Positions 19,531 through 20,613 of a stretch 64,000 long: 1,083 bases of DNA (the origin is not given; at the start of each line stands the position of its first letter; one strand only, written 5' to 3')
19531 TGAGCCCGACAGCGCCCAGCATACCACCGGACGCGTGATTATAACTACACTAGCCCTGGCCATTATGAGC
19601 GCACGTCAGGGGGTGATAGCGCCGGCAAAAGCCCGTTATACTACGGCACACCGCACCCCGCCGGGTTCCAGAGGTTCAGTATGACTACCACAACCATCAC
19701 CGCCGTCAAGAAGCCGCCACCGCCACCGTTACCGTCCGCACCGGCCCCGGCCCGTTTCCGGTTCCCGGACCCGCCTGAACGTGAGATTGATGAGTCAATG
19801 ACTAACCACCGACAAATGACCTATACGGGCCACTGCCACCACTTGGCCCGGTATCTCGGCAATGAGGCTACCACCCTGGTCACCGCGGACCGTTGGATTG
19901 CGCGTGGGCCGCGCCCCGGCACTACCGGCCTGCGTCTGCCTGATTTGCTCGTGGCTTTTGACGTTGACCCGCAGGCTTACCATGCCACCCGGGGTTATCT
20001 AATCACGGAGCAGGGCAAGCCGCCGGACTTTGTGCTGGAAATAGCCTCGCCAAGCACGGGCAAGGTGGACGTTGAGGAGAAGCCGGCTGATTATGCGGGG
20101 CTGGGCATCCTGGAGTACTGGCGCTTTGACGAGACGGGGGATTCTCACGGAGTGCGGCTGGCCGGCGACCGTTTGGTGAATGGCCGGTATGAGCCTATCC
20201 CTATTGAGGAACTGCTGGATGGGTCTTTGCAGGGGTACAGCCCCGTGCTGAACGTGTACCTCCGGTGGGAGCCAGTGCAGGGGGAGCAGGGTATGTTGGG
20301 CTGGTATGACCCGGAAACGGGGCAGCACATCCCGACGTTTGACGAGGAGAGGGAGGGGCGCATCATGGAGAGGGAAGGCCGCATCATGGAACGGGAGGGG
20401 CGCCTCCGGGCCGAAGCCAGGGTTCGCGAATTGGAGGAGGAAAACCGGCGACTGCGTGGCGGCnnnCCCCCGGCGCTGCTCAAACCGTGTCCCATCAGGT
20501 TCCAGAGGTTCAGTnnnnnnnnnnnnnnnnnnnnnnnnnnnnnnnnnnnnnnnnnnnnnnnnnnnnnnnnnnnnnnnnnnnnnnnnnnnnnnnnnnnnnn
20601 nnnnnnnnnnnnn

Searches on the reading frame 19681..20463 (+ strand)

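Call 40: search_protein_families(library=pfam, proteins=[window:19681-20463:+], max_evalue=0.001)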
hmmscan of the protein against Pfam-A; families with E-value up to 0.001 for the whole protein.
window:19681-20463:+ (261 aa): 1 family
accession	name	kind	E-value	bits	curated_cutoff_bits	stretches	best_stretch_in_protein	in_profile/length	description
PF05685.18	Uma2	-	5.5e-13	49.2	27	1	80-178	65-154/172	Putative restriction endonuclease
